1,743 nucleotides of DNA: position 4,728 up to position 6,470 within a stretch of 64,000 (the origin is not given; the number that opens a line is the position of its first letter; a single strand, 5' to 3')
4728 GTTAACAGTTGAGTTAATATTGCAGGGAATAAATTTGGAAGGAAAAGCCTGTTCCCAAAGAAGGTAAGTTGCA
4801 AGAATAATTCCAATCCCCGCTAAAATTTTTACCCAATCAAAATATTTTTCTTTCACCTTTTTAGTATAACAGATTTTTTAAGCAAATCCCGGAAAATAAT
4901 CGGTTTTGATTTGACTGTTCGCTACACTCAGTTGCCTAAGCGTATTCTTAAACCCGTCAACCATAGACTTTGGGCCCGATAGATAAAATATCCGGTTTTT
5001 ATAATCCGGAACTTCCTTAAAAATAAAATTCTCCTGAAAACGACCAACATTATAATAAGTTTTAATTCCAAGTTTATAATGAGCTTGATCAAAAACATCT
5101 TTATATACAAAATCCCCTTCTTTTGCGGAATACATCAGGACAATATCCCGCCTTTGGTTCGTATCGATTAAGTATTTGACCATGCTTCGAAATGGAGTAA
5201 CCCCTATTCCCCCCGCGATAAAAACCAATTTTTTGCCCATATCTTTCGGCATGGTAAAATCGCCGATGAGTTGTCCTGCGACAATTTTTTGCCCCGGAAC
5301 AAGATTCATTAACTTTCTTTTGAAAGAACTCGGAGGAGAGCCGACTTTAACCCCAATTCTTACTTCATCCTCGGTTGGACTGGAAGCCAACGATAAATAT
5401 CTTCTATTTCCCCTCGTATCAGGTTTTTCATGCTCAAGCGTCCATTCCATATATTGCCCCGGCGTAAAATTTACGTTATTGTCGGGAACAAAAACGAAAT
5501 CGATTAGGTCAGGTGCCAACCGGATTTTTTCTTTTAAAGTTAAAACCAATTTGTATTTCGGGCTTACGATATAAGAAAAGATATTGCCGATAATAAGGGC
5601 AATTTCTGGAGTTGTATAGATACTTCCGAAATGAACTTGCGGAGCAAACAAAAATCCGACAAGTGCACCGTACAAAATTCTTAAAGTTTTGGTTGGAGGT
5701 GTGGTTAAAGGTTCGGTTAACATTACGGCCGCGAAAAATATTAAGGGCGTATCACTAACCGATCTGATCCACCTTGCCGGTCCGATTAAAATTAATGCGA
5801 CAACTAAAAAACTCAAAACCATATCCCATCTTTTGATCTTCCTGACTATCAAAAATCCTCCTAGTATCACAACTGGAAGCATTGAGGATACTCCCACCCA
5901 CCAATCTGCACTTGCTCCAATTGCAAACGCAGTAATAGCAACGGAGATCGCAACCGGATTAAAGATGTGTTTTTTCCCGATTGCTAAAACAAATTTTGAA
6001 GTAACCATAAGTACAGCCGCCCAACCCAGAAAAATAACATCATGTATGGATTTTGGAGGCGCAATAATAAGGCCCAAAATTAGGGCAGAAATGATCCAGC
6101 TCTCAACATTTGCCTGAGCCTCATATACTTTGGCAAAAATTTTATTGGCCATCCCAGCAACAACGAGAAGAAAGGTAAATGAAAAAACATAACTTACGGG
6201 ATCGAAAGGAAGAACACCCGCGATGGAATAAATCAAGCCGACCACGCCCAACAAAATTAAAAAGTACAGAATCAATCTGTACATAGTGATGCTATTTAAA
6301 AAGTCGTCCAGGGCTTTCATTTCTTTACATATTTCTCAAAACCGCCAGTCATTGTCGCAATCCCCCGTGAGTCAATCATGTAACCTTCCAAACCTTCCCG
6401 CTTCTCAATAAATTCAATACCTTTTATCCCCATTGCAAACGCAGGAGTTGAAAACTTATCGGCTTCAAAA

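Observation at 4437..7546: Extracytoplasmic flavinylation / electron-transfer module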

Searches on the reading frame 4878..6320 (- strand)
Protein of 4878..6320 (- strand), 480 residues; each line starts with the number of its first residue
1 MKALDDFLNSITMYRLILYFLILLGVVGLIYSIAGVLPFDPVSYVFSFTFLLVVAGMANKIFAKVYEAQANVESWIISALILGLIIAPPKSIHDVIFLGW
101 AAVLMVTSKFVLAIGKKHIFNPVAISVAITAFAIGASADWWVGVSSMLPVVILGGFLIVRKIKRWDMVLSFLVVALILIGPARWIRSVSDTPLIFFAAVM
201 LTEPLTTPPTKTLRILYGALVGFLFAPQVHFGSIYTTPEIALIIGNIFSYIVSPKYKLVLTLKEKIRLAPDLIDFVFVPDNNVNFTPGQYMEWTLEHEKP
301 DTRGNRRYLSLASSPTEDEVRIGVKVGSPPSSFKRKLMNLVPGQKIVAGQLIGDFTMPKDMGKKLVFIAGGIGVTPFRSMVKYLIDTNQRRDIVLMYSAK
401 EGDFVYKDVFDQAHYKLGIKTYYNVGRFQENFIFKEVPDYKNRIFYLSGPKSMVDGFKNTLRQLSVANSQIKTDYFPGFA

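Call 3: search_protein_families(library=pfam, proteins=[window:4878-6320:-], max_evalue=0.01)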
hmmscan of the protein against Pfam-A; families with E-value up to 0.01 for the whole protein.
window:4878-6320:- (480 aa): 3 families
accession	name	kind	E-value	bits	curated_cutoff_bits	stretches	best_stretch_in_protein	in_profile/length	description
PF03116.20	NQR2_RnfD_RnfE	-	1.9e-07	31.2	27.7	1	143-250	171-284/296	NQR2, RnfD, RnfE family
PF00175.26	NAD_binding_1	-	5e-07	30.8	22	1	367-425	1-62/109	Oxidoreductase NAD-binding domain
PF08030.17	NAD_binding_6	-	0.0022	18.5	22.2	1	364-392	3-36/156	Ferric reductase NAD binding domain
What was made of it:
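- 5556..6320 (-): NqrB/RnfD-like membrane domain of the fusion (residues 1-255); it lacks the flavinylated-Thr loop and has no Cys. PF03116 31.2 bits against a cut-off of 27.7 (call 3).
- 4881..5555 (-): FNR-type FAD/NAD(P)H domain of the fusion (residues 256-480): RRYLS 306-310, GGIGVTP 370-376, C-terminal DYFPGFA. PF00175 (call 3).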

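Call 4: search_protein_families(library=ncbifam, proteins=[window:4878-6320:-], max_evalue=0.01)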
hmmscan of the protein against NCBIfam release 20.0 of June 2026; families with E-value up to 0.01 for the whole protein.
window:4878-6320:- (480 aa): 20 families
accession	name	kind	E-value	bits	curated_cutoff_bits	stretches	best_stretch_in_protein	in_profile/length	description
NF009805.0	PRK13289.1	equivalog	7.7e-22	77.8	432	1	269-476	166-392/399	NO-inducible flavohemoprotein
NF040810.1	BenC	equivalog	2e-13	50.2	430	1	280-474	129-328/333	benzoate 1,2-dioxygenase electron transfer component BenC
NF005963.0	PRK08051.1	equivalog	2.4e-13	49.9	230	1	275-408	21-149/233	NAD(P)H-flavin reductase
NF007964.0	PRK10684.1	equivalog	6.9e-13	48.3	383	1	269-476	21-237/333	NADH oxidoreductase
TIGR02160.1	PA_CoA_Oxy5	hypoth_equivalog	3.6e-12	45.7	420.8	1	281-405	29-152/352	1,2-phenylacetyl-CoA epoxidase subunit PaaE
NF058606.1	GlBtMonoRdsGbcB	equivalog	7.9e-12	44.7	500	1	265-413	21-170/362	glycine betaine monooxygenase reductase subunit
NF052252.1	flav_redu_LuxG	exception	9.6e-11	41.3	340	1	271-408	14-148/232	flavin mononucleotide reductase LuxG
TIGR01941.1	nqrF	equivalog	2.3e-10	40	295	1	305-414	206-324/405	NADH:ubiquinone reductase (Na(+)-transporting) subunit F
NF040830.1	sulfhyd_ShyC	equivalog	1.1e-09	37.9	600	1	281-408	35-155/288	NAD(P)-dependent hydrogenase/sulfhydrogenase 2 subunit gamma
NF045803.1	MethMoxFADbindMmoC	equivalog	2.5e-09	36.4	500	1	280-401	135-252/343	aromatic/alkene monooxygenase hydroxylase FAD-binding subunit MmoC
NF006220.0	PRK08345.1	subfamily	2.9e-08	33.3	395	1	281-409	39-163/294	cytochrome-c3 hydrogenase subunit gamma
NF008822.0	PRK11872.1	equivalog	2.9e-08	33.1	402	1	281-476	133-335/341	anthranilate 1,2-dioxygenase electron transfer component AntC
NF000796.0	PRK00054.1-1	equivalog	3.7e-07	29.6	224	1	259-421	5-147/254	dihydroorotate dehydrogenase electron transfer subunit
NF004317.0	PRK05713.1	equivalog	0.00011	21.6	338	1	270-476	104-308/312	iron-sulfur-binding ferredoxin reductase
NF008178.0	PRK10926.1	equivalog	0.00042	19.7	390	1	284-407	30-152/248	ferredoxin--NADP(+) reductase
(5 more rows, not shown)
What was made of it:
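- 4881..5555 (-): NCBIfam flavohemoprotein, NqrF and Fre matches over 269-476 (call 4).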

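Call 15: find_homologous_proteins(query=window:4878-6320:-, max_evalue=0.00001)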
Query window:4878-6320:- (480 aa): 7612 proteins with E <= 0.00001 among 8000 candidates; the best 120 are listed.
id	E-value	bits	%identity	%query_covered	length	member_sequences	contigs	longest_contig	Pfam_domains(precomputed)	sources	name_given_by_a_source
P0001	0.0e+0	1036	100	98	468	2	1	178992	PF00175.27,PF03116.21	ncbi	ncbi:MAG: RnfABCDGE type electron transport complex subunit D [Candidatus Microgenomates bacterium]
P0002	9.9e-280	946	86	100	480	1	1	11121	PF00175.27,PF03116.21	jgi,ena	jgi:ferredoxin-NADP reductase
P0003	9.5e-279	943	87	100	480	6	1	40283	PF00175.27,PF03116.21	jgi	jgi:ferredoxin-NADP reductase/Na+-translocating ferredoxin:NAD+ oxidoreductase RnfD subunit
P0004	2.1e-257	873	80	100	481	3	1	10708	PF00175.27,PF03116.21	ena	-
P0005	3.2e-240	816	74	100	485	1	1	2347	PF00175.27,PF03116.21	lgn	-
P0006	1.1e-238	811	74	100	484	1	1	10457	PF00175.27,PF03116.21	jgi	-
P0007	1.8e-236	804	74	100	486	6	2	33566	PF00175.27,PF03116.21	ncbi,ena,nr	ncbi:MAG TPA: RnfABCDGE type electron transport complex subunit D [Candidatus Saccharimonadales bact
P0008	9.3e-236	801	73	100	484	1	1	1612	PF00175.27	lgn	-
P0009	2.2e-235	800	73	100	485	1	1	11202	PF00175.27,PF03116.21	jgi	jgi:ferredoxin-NADP reductase/Na+-translocating ferredoxin:NAD+ oxidoreductase RnfD subunit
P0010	9.6e-234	795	74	100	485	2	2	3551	PF00175.27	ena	-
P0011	1.6e-231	787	71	100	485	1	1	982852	PF00175.27,PF03116.21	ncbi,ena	-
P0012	2.4e-230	784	73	100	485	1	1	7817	PF00175.27,PF03116.21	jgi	jgi:ferredoxin-NADP reductase/Na+-translocating ferredoxin:NAD+ oxidoreductase RnfD subunit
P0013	1.5e-229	781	75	96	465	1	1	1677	PF00175.27,PF03116.21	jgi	-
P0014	1.6e-228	777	72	100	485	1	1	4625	PF00175.27,PF03116.21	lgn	-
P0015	9.5e-228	775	71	100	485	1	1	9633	PF00175.27,PF03116.21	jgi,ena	-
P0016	2.4e-227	774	71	100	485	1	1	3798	PF00175.27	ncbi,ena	-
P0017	4.9e-226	769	71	100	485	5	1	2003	PF00175.27,PF03116.21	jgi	jgi:ferredoxin-NADP reductase/Na+-translocating ferredoxin:NAD+ oxidoreductase RnfD subunit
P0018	6.7e-226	769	70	100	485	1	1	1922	PF00175.27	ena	-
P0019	1.8e-223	761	69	100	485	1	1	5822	PF00175.27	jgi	-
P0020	2.7e-223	760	70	100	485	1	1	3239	PF00175.27,PF03116.21,PF08030.18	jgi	jgi:ferredoxin-NADP reductase/Na+-translocating ferredoxin:NAD+ oxidoreductase RnfD subunit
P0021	1.5e-222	758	70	100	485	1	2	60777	PF00175.27,PF03116.21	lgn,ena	-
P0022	2.7e-217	740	70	100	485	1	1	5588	PF00175.27,PF03116.21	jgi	-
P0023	3.1e-214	730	68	100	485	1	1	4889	PF00175.27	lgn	-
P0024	4.5e-211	720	66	100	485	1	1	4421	PF00175.27,PF03116.21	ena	-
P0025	1.4e-210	718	64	100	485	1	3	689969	PF00175.27,PF03116.21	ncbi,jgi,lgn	jgi:ferredoxin-NADP reductase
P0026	6.6e-210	716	66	100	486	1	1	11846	PF00175.27,PF03116.21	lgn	-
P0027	1.3e-206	705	64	100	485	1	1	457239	PF00175.27,PF03116.21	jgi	jgi:ferredoxin-NADP reductase/Na+-translocating ferredoxin:NAD+ oxidoreductase RnfD subunit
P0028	2.1e-206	705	66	98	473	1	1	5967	PF00175.27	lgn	-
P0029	8.4e-205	699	64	100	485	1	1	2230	PF00175.27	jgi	jgi:glycine betaine catabolism B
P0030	1.8e-204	698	64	100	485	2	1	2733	PF00175.27,PF03116.21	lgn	-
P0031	1.0e-203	696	65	100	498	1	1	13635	PF00175.27,PF03116.21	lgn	-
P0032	2.7e-203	694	64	100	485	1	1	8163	PF00175.27,PF03116.21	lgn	-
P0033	2.2e-201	688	63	100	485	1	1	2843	PF00175.27,PF03116.21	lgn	-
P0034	1.1e-200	686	63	100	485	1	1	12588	PF00175.27,PF03116.21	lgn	-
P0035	1.2e-200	686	70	87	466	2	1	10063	PF00175.27,PF06906.17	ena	-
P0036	1.3e-200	685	63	100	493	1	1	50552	PF00175.27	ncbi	-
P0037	5.7e-200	683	63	100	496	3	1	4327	PF00175.27,PF03116.21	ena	-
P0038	5.8e-200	683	64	100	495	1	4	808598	PF00175.27,PF03116.21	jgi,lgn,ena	jgi:ferredoxin-NADP reductase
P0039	1.3e-199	682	65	100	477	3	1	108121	PF00175.27,PF03116.21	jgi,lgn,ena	-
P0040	1.7e-199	682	64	98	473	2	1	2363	PF00175.27,PF03116.21,PF26733.1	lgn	-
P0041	4.0e-197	674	64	98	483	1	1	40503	PF00175.27,PF03116.21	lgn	-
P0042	5.5e-197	673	62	100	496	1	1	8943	PF00175.27,PF03116.21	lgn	-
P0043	4.1e-196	671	63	100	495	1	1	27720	PF00175.27,PF03116.21,PF08030.18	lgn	-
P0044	6.6e-196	670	65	100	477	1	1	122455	PF00175.27,PF03116.21,PF08030.18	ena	-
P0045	1.4e-195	669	64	100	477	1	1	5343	PF00175.27,PF03116.21,PF08030.18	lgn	-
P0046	1.9e-194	665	61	100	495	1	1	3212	PF00175.27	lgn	-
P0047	3.7e-194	664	62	100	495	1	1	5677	PF00175.27,PF03116.21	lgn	-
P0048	4.5e-194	664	64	100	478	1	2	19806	PF00175.27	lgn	-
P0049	2.7e-193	661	62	99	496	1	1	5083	PF00175.27,PF03116.21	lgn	-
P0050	3.2e-193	661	63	100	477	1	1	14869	PF00175.27,PF03116.21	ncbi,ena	-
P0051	4.0e-193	661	62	100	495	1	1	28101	PF00175.27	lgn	-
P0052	1.3e-192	659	61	100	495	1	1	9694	PF00175.27,PF03116.21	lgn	-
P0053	2.6e-192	658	60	100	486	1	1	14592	PF00175.27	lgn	-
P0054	1.1e-191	656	60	97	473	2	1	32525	PF00175.27,PF03116.21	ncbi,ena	-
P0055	1.8e-191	655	61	100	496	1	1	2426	PF00175.27,PF03116.21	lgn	-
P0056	1.2e-190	653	61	98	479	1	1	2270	PF00175.27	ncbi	-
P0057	1.4e-190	652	62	100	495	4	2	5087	PF00175.27,PF03116.21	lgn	-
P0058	1.6e-190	652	60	100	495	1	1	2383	PF00175.27,PF03116.21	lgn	-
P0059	3.4e-190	651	84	70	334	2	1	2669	PF00175.27,PF03116.21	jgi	jgi:ferredoxin-NADP reductase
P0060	3.8e-190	651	62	100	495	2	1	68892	PF00175.27,PF03116.21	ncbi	-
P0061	1.5e-188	646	60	100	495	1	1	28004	PF00175.27,PF03116.21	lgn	-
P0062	1.7e-188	646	60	100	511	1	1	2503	PF00175.27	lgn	-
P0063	2.9e-188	645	61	100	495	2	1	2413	PF00175.27,PF03116.21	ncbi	-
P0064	1.4e-187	642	61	100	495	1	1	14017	PF00175.27,PF03116.21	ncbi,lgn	-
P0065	1.5e-187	642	60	100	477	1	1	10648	PF00175.27,PF03116.21,PF26733.1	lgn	-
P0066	1.8e-187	642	60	100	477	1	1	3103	PF00175.27,PF03116.21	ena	-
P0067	8.5e-185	633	58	100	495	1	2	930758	PF00175.27,PF03116.21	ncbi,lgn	-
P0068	1.7e-184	632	60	100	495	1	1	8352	PF00175.27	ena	-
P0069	6.2e-184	630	63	98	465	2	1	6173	PF00175.27,PF03116.21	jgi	-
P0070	2.5e-183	628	59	99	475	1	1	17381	PF00175.27,PF03116.21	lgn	-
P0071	7.8e-183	627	61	98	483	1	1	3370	PF00175.27,PF03116.21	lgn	-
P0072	7.2e-182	624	59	100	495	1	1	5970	PF00175.27,PF03116.21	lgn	-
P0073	6.7e-181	620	60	99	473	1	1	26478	PF00175.27,PF03116.21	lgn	-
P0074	7.5e-181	620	58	100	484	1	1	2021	PF00175.27,PF03116.21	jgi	jgi:ferredoxin-NADP reductase/Na+-translocating ferredoxin:NAD+ oxidoreductase RnfD subunit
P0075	1.4e-179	616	61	98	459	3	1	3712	PF00175.27,PF03116.21,PF26733.1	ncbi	-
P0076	3.0e-179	615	57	100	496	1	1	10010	PF00175.27,PF03116.21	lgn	-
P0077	3.1e-177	608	58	98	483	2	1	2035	PF00175.27,PF03116.21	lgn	-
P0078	3.7e-177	608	58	100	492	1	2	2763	PF00175.27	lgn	-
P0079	4.4e-177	608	57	100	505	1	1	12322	PF00175.27,PF03116.21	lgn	-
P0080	6.1e-177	607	58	100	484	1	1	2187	PF00175.27,PF03116.21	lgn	-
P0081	7.0e-177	607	57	100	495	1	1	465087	PF00175.27,PF03116.21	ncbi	-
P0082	1.7e-176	606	59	100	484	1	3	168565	PF00175.27,PF03116.21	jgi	jgi:ferredoxin-NADP reductase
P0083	6.8e-176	604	55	100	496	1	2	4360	PF00175.27,PF03116.21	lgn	-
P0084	1.2e-175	603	57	100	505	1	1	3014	PF00175.27,PF03116.21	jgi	jgi:ferredoxin-NADP reductase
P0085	5.1e-175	601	56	100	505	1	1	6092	PF00175.27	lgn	-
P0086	5.3e-174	598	56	100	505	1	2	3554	PF00175.27,PF03116.21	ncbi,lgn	-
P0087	8.3e-174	597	57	100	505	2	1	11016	PF00175.27,PF03116.21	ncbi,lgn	-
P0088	1.8e-173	596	57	100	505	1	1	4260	PF00175.27,PF03116.21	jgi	jgi:ferredoxin-NADP reductase/Na+-translocating ferredoxin:NAD+ oxidoreductase RnfD subunit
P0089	2.1e-173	596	56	100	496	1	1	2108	PF00175.27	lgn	-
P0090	3.6e-173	595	58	99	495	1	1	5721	PF00175.27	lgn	-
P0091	5.3e-173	594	56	100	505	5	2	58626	PF00175.27,PF03116.21,PF08030.18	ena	-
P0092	6.2e-173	594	57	100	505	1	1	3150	PF00175.27,PF03116.21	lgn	-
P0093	6.3e-173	594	55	100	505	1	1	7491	PF00175.27,PF03116.21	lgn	-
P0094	1.1e-172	593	57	99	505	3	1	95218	PF00175.27,PF03116.21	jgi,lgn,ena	-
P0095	1.6e-172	593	56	100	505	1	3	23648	PF00175.27,PF03116.21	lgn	-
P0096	2.8e-172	592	55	100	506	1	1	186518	PF00175.27,PF03116.21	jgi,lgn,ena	-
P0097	3.5e-172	592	57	100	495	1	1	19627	PF00175.27,PF03116.21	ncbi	-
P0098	3.7e-172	592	57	100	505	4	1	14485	PF00175.27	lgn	-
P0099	6.0e-172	591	58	98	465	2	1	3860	PF00175.27,PF03116.21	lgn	-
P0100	7.2e-172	591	55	100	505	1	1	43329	PF00175.27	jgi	jgi:glycine betaine catabolism B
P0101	1.1e-171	590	57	100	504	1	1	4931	PF00175.27,PF03116.21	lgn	-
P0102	1.3e-171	590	56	99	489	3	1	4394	PF00175.27,PF03116.21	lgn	-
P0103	1.3e-171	590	56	99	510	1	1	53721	PF00175.27,PF03116.21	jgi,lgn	jgi:ferredoxin-NADP reductase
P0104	4.2e-171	588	56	100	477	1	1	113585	PF00175.27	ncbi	-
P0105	8.6e-171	587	55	100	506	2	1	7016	PF00175.27,PF03116.21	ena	-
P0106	9.9e-171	587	56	100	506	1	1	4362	PF00175.27,PF03116.21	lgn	-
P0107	2.6e-170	586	57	100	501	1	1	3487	PF00175.27,PF03116.21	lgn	-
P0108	2.6e-170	586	57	98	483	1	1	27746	PF00175.27,PF03116.21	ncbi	-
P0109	2.6e-170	586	56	100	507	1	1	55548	PF00175.27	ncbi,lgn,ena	-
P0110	5.3e-170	585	56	100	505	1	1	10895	PF00175.27,PF03116.21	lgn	-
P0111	5.5e-170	584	56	100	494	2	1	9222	PF00175.27,PF03116.21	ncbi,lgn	-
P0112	5.6e-170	584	56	100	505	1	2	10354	PF00175.27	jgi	jgi:ferredoxin-NADP reductase/Na+-translocating ferredoxin:NAD+ oxidoreductase RnfD subunit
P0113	6.1e-170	584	55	100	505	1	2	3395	PF00175.27,PF03116.21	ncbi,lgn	-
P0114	9.5e-170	584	56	100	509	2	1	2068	PF00175.27,PF03116.21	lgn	-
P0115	1.1e-169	584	56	100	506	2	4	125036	PF00175.27,PF03116.21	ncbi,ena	-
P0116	1.1e-169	584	55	99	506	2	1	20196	PF00175.27,PF03116.21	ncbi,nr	ncbi:RnfABCDGE type electron transport complex subunit D [Patescibacteria group bacterium]|nr:RnfABC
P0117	1.1e-169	583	56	100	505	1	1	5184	PF00175.27,PF03116.21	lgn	-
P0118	1.9e-169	583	56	99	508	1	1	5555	PF00175.27,PF03116.21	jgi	jgi:ferredoxin-NADP reductase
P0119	2.2e-169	583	55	100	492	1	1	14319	PF00175.27,PF03116.21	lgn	-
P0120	3.7e-169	582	54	100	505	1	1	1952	PF00175.27,PF03116.21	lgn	-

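Call 17: find_related_loci(query=A1, collection=genome_contigs, flank=8000)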
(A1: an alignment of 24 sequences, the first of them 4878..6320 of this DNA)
Query A1 (480 aa) in genome_contigs; peptide patterns used: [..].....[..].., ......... (x = any residue, [..] = any of these).
600 stretches matched a pattern (row limit reached: there are more); 222 encode a relative of the query (tblastn E <= 1e-3); the best 80 are kept; 80 distinct loci.
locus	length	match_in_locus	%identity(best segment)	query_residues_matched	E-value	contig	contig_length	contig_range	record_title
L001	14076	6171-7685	54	1-480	2e-173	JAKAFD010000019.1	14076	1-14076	MAG: bacterium isolate WY1.bin77 NODE_6724_length_14076_cov_3.143093, whole genome shotgun sequence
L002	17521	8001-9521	52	2-480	1e-161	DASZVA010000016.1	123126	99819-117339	MAG TPA_asm: Candidatus Peribacteraceae bacterium isolate SMAG_U6119 k141_573465, whole genome shotgun sequence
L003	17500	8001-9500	52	4-479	4e-160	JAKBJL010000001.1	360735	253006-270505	MAG: bacterium isolate DBS2-5.bin62 NODE_3_length_360735_cov_7.981462, whole genome shotgun sequence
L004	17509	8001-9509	51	1-479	7e-158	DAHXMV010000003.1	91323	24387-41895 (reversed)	MAG TPA_asm: Candidatus Amesbacteria bacterium isolate clean1627 NODE_3_length_91323_cov_18.121024, whole genome shotgun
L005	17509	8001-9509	49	1-478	7e-154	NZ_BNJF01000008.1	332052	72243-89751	Ktedonospora formicarum strain SOSP1-1 sequence08, whole genome shotgun sequence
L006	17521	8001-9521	49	2-480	2e-152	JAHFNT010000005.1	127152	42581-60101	MAG: Candidatus Nomurabacteria bacterium isolate nzgw487 NODE_108_length_127153_cov_5.038156, whole genome shotgun seque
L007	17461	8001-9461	51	4-480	8e-150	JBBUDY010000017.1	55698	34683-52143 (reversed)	MAG: Patescibacteria group bacterium isolate H32-bin018_1 H32_bin018_1_000000000017, whole genome shotgun sequence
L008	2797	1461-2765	54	1-425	1e-155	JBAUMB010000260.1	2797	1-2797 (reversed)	MAG: Anaerolineales bacterium isolate MFD05467_ilm_asm_bin9 k127_159588, whole genome shotgun sequence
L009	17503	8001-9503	45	2-480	8e-135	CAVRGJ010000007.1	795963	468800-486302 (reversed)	MAG: uncultured Alphaproteobacteria bacterium isolate MFD05442.bin.1.334 genome assembly, contig: contig_24632, whole ge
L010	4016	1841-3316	45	1-480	3e-137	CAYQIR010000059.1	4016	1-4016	MAG TPA_asm: uncultured Candidatus Saccharibacteria bacterium isolate binchicken_co38_1169 genome assembly, contig: NODE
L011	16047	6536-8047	44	4-479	2e-134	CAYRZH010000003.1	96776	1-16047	MAG TPA_asm: uncultured Candidatus Saccharibacteria bacterium isolate binchicken_co16_374 genome assembly, contig: NODE_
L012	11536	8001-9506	42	4-480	2e-127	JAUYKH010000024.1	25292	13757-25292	MAG: bacterium isolate C24_metabat.bin.187 C24_k141_203954, whole genome shotgun sequence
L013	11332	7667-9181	45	1-480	3e-125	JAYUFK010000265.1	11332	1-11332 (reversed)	MAG: Methylocapsa sp. isolate GFS_7720 GFS_7720_264, whole genome shotgun sequence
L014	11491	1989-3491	40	1-479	5e-116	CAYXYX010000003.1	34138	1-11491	MAG TPA_asm: uncultured Candidatus Saccharibacteria bacterium isolate SRP285395_co1_424 genome assembly, contig: NODE_18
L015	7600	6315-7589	45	1-414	4e-114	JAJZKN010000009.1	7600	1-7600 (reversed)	MAG: bacterium isolate MAS1.bin25 NODE_11823_length_7600_cov_9.523886, whole genome shotgun sequence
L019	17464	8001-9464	45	4-480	3e-137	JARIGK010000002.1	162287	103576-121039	MAG: Candidatus Adlerbacteria bacterium isolate CullarsAll.DT.02 k141_1019691, whole genome shotgun sequence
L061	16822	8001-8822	26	221-476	2e-16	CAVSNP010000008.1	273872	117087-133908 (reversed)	MAG: uncultured Actinomycetes bacterium isolate MFD03399.bin.2.13 genome assembly, contig: contig_31779, whole genome sh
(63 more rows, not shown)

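Call 18: find_encoding_contigs(protein=P0003, flank=8000, max_places=2)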
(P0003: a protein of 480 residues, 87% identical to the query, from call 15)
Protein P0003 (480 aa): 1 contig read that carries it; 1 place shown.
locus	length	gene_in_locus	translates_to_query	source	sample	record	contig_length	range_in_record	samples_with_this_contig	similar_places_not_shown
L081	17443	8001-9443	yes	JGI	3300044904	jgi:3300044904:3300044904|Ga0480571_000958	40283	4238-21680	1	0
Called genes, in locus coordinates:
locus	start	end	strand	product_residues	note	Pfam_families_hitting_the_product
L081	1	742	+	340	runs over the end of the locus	PF00512:HisKA, PF02518:HATPase_c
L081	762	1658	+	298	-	PF08538:DUF1749 (weak)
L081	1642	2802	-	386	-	PF13439:Glyco_transf_4, PF13477:Glyco_trans_4_2, PF13579:Glyco_trans_4_4, PF00534:Glycos_transf_1, PF13692:Glyco_trans_1_4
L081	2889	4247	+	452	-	PF25973:BSH_CzcB (faint), PF25917:BSH_RND (faint), PF25919:BSH_CusB (weak), PF25990:Beta-barrel_YknX, PF25967:RND-MFP_C, PF25989:YknX_C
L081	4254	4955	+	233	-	PF00005:ABC_tran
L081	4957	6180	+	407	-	PF12704:MacB_PCD, PF02687:FtsX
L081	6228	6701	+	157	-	PF18914:DUF5666 (weak)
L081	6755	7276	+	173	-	PF04205:FMN_bind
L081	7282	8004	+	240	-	PF02424:ApbE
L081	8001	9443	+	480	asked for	PF03116:NQR2_RnfD_RnfE (weak), PF00175:NAD_binding_1 (weak)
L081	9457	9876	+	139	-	PF07884:VKOR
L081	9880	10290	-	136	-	PF00293:NUDIX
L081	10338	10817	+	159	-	-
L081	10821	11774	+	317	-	PF03741:TerC, PF04332:DUF475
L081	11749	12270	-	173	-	PF10050:DUF2284 (faint)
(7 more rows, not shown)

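Call 19: find_encoding_contigs(protein=P0011, flank=8000, max_places=2)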
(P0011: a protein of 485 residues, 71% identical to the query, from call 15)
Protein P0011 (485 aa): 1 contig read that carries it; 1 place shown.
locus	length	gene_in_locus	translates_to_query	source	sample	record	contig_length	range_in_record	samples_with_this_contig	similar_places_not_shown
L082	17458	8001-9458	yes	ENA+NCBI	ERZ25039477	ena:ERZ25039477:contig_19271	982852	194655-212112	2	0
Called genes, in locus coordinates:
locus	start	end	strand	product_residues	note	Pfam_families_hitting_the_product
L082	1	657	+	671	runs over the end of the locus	PF00664:ABC_membrane, PF00005:ABC_tran, PF02463:SMC_N (faint)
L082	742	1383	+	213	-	PF00072:Response_reg, PF00486:Trans_reg_C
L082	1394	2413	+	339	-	PF00512:HisKA, PF02518:HATPase_c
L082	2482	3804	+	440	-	PF25917:BSH_RND (faint), PF25919:BSH_CusB (weak), PF25990:Beta-barrel_YknX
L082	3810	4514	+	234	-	PF00005:ABC_tran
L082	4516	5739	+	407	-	PF12704:MacB_PCD, PF02687:FtsX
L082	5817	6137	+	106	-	-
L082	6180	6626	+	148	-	PF18914:DUF5666 (weak)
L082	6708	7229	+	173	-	PF04205:FMN_bind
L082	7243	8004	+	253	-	PF02424:ApbE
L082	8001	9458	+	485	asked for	PF03116:NQR2_RnfD_RnfE (weak), PF00175:NAD_binding_1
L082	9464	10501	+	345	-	PF02129:Peptidase_S15, PF20434:BD-FAE (weak), PF00561:Abhydrolase_1, PF01738:DLH, PF12146:Hydrolase_4, PF12697:Abhydrolase_6 (weak), PF00326:Peptidase_S9, PF05448:AXE1 (weak)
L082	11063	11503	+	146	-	-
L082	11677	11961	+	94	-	PF01464:SLT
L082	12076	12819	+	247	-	-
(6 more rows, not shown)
